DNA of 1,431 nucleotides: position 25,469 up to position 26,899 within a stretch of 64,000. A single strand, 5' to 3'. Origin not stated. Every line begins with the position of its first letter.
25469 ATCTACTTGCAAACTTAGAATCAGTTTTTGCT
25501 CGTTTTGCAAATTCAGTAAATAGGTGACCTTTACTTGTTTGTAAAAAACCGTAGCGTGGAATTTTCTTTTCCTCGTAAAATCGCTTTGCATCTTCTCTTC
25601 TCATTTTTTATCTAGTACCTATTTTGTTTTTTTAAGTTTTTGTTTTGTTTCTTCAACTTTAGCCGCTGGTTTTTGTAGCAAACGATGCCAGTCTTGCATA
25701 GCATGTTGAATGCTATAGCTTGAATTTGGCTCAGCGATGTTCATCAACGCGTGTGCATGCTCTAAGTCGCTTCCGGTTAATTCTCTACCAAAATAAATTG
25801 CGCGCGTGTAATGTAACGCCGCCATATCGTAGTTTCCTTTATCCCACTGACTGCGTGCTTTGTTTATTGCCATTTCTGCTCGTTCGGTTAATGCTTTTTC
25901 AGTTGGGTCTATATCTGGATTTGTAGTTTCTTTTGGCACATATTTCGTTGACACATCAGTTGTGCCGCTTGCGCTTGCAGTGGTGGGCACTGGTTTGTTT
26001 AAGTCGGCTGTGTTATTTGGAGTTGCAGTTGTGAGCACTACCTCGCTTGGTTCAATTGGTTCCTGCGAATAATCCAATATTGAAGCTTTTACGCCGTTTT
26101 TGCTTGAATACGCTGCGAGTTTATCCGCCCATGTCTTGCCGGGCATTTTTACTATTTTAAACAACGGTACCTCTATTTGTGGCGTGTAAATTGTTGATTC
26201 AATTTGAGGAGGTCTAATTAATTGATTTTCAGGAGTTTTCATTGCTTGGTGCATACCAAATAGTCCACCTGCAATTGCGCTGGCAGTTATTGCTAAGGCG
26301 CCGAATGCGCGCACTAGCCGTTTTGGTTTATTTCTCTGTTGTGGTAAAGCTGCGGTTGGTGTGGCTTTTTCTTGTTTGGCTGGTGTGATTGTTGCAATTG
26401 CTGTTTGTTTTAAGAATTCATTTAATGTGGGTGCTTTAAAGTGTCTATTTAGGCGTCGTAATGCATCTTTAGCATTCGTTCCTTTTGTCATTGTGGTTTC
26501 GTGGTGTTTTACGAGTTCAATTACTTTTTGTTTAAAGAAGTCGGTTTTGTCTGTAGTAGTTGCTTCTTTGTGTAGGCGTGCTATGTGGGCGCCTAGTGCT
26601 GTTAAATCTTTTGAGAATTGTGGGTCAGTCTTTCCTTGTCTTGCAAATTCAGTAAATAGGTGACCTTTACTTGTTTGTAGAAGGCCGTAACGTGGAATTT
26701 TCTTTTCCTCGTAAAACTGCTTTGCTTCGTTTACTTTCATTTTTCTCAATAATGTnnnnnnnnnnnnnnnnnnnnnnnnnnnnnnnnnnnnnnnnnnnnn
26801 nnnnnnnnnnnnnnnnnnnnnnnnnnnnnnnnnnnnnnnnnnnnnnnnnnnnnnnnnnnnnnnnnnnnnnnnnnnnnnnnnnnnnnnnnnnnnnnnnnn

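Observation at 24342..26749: Tandem paralogous single-pass membrane proteins with a near-identical 5' tract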

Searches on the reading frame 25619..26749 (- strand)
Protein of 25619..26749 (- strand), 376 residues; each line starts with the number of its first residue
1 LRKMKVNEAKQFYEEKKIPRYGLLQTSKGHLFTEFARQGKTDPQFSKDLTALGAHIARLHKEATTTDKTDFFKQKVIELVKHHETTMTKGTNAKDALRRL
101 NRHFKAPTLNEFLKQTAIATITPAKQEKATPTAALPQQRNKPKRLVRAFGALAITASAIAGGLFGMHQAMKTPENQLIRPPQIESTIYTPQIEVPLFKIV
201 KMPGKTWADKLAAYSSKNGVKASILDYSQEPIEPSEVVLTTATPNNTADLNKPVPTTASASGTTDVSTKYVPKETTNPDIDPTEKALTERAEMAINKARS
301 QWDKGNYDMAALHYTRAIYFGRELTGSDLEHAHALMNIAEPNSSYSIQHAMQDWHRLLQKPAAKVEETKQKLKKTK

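Call 6: search_protein_families(library=pfam, proteins=[window:25619-26749:-], max_evalue=1)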
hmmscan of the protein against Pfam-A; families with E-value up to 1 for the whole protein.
window:25619-26749:- (376 aa): 3 families
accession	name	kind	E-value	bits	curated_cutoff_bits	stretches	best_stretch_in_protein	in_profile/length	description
PF02346.21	Vac_Fusion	-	0.11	12.5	24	1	73-104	6-37/56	Chordopoxvirus multifunctional envelope protein A27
PF13176.12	TPR_7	-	0.22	12.2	27.9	0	296-318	4-28/36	Tetratricopeptide repeat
PF00515.34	TPR_1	-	0.28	11.5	27.8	1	296-318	6-28/34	Tetratricopeptide repeat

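Call 7: search_protein_families(library=ncbifam, proteins=[window:25619-26749:-], max_evalue=1)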
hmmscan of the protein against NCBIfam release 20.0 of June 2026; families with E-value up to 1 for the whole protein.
window:25619-26749:- (376 aa): 0 families

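Call 8: search_solved_structures(query=window:25619-26749:-, max_evalue=10)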
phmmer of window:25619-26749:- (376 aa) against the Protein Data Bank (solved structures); distinct sequences matched with E-value up to 10: 1.
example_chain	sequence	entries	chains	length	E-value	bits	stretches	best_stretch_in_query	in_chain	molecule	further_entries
2mar_A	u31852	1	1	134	0.052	16.1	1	38-121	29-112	SXP/RAL-2 family protein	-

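Call 10: find_homologous_proteins(query=window:25619-26740:-, max_evalue=0.001)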
Query window:25619-26740:- (373 aa): 5 proteins with E <= 0.001 among 5477 candidates.
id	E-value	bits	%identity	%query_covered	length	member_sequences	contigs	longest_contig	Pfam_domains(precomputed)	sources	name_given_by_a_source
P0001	5.9e-243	823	100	100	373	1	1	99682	-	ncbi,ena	-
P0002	1.4e-78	283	43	95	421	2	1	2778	-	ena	-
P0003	1.5e-66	243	37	96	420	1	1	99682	-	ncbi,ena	-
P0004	8.5e-52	195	66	37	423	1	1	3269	-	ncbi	-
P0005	1.7e-51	194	67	38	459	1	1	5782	-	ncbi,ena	-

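Call 12: find_encoding_contigs(protein=P0002, flank=10000)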
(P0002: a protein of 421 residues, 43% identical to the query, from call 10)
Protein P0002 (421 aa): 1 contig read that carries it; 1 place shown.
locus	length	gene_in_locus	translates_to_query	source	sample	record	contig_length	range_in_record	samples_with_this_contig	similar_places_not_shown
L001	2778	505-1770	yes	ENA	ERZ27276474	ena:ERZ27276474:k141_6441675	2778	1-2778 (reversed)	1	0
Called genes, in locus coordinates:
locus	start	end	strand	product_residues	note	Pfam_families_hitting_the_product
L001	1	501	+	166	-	?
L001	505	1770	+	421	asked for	-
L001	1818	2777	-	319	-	?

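Call 13: find_encoding_contigs(protein=P0004, flank=10000)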
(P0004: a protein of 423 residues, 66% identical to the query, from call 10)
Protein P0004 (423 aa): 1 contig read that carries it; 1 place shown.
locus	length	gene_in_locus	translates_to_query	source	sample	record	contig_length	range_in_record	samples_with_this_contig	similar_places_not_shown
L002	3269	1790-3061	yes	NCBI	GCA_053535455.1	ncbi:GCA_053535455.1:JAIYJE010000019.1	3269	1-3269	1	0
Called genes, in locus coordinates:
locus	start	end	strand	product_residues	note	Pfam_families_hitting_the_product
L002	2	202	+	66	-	?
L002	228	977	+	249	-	PF01925:TauE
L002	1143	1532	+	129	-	-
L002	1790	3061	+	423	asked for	-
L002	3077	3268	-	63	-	?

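Call 14: find_encoding_contigs(protein=P0005, flank=10000)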
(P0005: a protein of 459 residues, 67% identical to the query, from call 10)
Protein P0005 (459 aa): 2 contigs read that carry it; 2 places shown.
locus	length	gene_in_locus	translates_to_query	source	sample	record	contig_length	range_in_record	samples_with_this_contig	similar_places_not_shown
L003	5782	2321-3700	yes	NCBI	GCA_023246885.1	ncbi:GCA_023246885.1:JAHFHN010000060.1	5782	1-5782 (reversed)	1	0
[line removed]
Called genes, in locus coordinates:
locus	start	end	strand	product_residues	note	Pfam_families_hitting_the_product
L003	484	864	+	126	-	-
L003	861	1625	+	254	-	PF12850:Metallophos_2 (weak)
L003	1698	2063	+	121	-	-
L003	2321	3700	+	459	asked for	-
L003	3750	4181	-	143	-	PF01850:PIN, PF16289:PIN_12 (weak)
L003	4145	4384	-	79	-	PF04014:MazE_antitoxin (weak)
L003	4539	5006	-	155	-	PF01625:PMSR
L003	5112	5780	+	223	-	?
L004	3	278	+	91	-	?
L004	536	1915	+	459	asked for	-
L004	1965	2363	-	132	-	PF01850:PIN, PF16289:PIN_12 (weak)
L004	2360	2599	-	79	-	PF04014:MazE_antitoxin (weak)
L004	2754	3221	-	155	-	PF01625:PMSR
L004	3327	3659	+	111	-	?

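Call 29: search_protein_families(library=pfam, proteins=[P0002, P0004, P0005], max_evalue=1)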
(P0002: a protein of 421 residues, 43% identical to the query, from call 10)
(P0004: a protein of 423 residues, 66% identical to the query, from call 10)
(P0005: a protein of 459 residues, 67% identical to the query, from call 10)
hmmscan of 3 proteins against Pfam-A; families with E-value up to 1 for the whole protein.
P0002 (421 aa): 2 families
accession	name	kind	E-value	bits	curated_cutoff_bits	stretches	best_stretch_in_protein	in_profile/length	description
PF13429.12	TPR_15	-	0.0057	16.6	26.2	1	328-410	131-209/280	Tetratricopeptide repeat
PF12972.12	NAGLU_C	-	0.013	15.6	25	1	28-103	75-150/268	Alpha-N-acetylglucosaminidase (NAGLU) C-terminal domain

P0004 (423 aa): 3 families
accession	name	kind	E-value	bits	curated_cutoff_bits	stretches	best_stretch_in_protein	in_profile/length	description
PF12972.12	NAGLU_C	-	0.019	15.1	25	1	26-119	73-163/268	Alpha-N-acetylglucosaminidase (NAGLU) C-terminal domain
PF19268.4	CIS_TMP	-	0.12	12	27.8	1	62-257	132-304/463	Contractile injection system tape measure protein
PF13174.12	TPR_6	-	0.37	12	26.3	0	235-258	1-24/33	Tetratricopeptide repeat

P0005 (459 aa): 4 families
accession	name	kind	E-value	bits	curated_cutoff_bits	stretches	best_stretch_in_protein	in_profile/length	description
PF13432.12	TPR_16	-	0.046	14.6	32.7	1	350-409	1-57/65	Tetratricopeptide repeat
PF25058.1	ARM_TT21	-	0.049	14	27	0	349-408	60-119/155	Tetratricopeptide repeat protein 21 ARM repeat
PF13428.12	TPR_14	-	0.12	13.6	23.5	0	385-413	3-31/44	Tetratricopeptide repeat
PF19268.4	CIS_TMP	-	0.13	12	27.8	1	59-238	129-289/463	Contractile injection system tape measure protein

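Call 32: find_homologous_proteins(query=A3, max_evalue=0.001)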
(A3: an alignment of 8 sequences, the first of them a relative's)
Query A3 (8 sequences) (373 aa, profile of the alignment): 6 proteins with E <= 0.001 among 8000 candidates.
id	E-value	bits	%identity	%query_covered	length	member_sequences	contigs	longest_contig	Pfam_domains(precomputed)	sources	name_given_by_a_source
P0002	2.6e-173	596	43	95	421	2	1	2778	-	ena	-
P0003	4.8e-169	582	37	96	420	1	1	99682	-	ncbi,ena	-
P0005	2.5e-137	477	67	38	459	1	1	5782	-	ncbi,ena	-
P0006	1.6e-134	468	37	27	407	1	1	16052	-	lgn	-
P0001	2.4e-132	461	100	100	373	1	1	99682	-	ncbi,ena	-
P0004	3.9e-122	427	66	37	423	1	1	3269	-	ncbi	-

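Call 38: predict_structure(alignment_id=A3)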
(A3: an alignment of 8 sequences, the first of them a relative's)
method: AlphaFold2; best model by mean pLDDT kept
length: 373 residues; sequences in the alignment: 8
mean_pLDDT: 68.2   pTM: 0.42
mean pLDDT of the five models: 68.2, 68.0, 67.0, 66.2, 66.0
residues with pLDDT >= 90: 113; 70-90: 113; 50-70: 21; < 50: 126
segments of 3 or more residues with pLDDT < 50: 113-187, 230-266, 360-373
pLDDT, mean of each block of 10 residues (from residue 1): 87 83 74 93 93 91 87 87 83 91 87 45 31 36 31 32 30 30 46 90 90 84 64 35 30 31 45 76 93 93 88 93 95 84 88 76 40 39
secondary structure, 60 per line:
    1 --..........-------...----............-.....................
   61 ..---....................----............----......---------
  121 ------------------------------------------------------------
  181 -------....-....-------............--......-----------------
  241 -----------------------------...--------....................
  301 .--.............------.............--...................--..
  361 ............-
elements in order: H3-12 H27-38 H40-62 H66-85 H90-101 H106-111 E188-191 H193-196 H204-215 E218-223 E270-272 H281-301 H304-316 H323-335 H338-356 H359-372

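Call 49: find_encoding_contigs(protein=P0001, flank=1000, max_places=3)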
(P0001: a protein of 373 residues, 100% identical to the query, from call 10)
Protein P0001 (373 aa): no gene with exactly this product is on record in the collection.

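Call 50: find_encoding_contigs(protein=P0003, flank=1000, max_places=3)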
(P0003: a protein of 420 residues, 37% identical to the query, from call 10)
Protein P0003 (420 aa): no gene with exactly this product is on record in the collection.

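Call 83: fold_search(model_id=the predicted structure, library=pdb)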
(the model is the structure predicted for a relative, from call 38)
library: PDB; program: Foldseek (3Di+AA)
matches with E <= 10: 250; with E <= 0.001: 0
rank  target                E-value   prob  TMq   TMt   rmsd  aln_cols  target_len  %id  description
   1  4u7y_A                5.3e-01  0.63  0.10  0.39  12.2        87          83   15  Structure of the complex of VPS4B MIT and IST1 MIM (released 2015-02-11)
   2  3ax3_A                7.1e-01  0.87  0.12  0.55   5.6        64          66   17  Crystal structure of rat TOM20-ALDH presequence complex: a complex (form2) between Tom20 and a disulfide-bridged prese (released 2011-07-06)
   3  3ax3_E                7.5e-01  0.87  0.12  0.56   5.3        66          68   17  Crystal structure of rat TOM20-ALDH presequence complex: a complex (form2) between Tom20 and a disulfide-bridged prese (released 2011-07-06)
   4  9eih_D                9.6e-01  0.75  0.13  0.34   5.7        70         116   16  Import stalled PINK1 TOM complex (released 2025-03-12)
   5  2w2u_A                1.1e+00  0.51  0.10  0.46  13.0        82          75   16  STRUCTURAL INSIGHT INTO THE INTERACTION BETWEEN ARCHAEAL ESCRT-III AND AAA-ATPASE (released 2009-07-14)
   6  4u7i_A                1.2e+00  0.38  0.11  0.39  14.6        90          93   18  Structure of the complex of Spartin MIT and IST1 MIM (released 2015-02-11)
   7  3ax2_E                1.3e+00  0.66  0.12  0.56   5.8        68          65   16  Crystal structure of rat TOM20-ALDH presequence complex: a disulfide-tethered complex with a non-optimized, long linke (released 2011-07-06)
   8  2w2u_B                1.4e+00  0.54  0.10  0.47  12.0        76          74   17  STRUCTURAL INSIGHT INTO THE INTERACTION BETWEEN ARCHAEAL ESCRT-III AND AAA-ATPASE (released 2009-07-14)
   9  9eih_C                1.5e+00  0.66  0.13  0.34   5.8        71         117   15  Import stalled PINK1 TOM complex (released 2025-03-12)
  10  2k3w_MODEL_1_A        1.6e+00  0.33  0.09  0.44  12.0        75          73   20  NMR structure of VPS4A-MIT-CHMP6 (released 2008-10-28)
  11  9bl8                  1.6e+00  0.28  0.11  0.38  13.8        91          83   12  MIT (L7C/A43C) Domain of Vps4p (released 2025-03-12)
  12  2dl1_MODEL_1_A        1.6e+00  0.28  0.11  0.32  14.9        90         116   18  Solution structure of the MIT domain from human Spartin (released 2006-10-14)
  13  5omp                  1.7e+00  0.38  0.13  0.12   8.1        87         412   16  Human FKBP5 protein (released 2017-11-08)
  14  5fvl_A                1.7e+00  0.28  0.11  0.38  12.2        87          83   13  Crystal structure of Vps4-Vps20 complex from S.cerevisiae (released 2016-04-27)
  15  2v1s_E                1.8e+00  0.57  0.12  0.52   6.0        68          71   18  CRYSTAL STRUCTURE OF RAT TOM20-ALDH PRESEQUENCE COMPLEX (released 2007-06-12)
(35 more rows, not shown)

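Call 86: list_cluster_members(proteins=[P0001, P0003, P0004, P0007, P0008])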
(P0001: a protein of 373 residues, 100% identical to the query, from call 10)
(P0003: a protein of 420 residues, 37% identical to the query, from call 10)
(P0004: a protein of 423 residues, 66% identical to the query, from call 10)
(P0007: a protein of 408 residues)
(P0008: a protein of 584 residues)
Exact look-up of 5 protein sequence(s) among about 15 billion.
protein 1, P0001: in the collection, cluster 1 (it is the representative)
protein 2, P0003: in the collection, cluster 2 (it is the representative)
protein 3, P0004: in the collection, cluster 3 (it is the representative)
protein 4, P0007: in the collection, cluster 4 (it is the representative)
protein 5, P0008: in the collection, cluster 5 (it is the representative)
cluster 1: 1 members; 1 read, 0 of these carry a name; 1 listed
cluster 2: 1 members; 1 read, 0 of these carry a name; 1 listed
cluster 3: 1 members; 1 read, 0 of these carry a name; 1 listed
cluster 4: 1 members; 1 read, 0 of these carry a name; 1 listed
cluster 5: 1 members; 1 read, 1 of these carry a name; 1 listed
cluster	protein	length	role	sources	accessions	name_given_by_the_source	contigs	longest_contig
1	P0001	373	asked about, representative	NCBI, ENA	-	-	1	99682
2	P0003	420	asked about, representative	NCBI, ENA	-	-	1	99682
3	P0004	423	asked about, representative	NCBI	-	-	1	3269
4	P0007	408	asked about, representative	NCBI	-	-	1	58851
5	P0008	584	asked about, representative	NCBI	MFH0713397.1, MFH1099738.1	MAG: hypothetical protein V1722_02560 [Candidatus Micrarchaeota archaeon]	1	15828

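Call 94: search_protein_families(library=padloc, proteins=[P0001, P0003, P0005], max_evalue=0.1)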
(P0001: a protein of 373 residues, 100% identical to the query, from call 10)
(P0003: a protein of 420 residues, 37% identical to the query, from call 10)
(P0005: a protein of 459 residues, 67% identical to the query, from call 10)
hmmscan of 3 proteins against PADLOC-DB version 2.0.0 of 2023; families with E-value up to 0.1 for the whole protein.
P0001 (373 aa): 0 families

P0003 (420 aa): 0 families

P0005 (459 aa): 1 family
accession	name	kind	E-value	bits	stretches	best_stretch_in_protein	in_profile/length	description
PDLC04061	PD-T4-6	-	0.097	10.1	0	92-266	297-480/510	-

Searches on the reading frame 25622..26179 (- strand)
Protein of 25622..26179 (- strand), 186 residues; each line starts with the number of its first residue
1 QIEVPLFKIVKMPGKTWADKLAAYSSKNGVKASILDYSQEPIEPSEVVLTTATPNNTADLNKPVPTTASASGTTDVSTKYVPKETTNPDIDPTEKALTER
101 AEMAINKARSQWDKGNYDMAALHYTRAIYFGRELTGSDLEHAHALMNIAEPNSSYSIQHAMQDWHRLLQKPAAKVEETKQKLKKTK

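Call 81: search_solved_structures(query=A7, max_evalue=10)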
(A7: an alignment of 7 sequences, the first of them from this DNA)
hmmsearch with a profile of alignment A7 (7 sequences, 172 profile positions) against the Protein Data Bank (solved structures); distinct sequences matched with E-value up to 10: 6.
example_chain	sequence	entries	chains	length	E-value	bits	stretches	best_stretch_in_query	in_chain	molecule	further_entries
4uvq_A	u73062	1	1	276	0.027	18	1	83-128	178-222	THIAZOLINE OXIDASE/SUBTILISIN-LIKE PROTEASE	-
8wql_QD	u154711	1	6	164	0.6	13.6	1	58-115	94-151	PsbQ protein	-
8w2o_B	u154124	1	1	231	0.74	13.3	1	15-88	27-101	U1 small nuclear ribonucleoprotein C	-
8fbo_A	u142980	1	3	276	0.92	13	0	81-122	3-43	KWOCA_102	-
3lv8_A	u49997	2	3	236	1.5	12.4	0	139-157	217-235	Thymidylate kinase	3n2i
9dzw_A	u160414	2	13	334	8.4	9.9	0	67-112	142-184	CalC6_3 with DHR extension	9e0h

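Call 89: find_homologous_proteins(query=A7, max_evalue=0.01)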
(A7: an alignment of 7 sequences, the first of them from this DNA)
Query A7 (7 sequences): 4761 candidates shared short words with the query, none scored E <= 0.01.

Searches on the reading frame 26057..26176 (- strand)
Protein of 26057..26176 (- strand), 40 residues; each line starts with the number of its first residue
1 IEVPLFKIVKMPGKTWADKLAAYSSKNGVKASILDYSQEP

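Call 71: find_related_loci(query=A6, collection=metagenome_contigs, flank=6000)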
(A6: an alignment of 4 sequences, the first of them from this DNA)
Query A6 (40 aa) in metagenome_contigs; peptide patterns used: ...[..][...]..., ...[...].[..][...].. (x = any residue, [..] = any of these).
187 stretches matched a pattern, but none encodes a relative of the query by tblastn (E <= 1e-3).
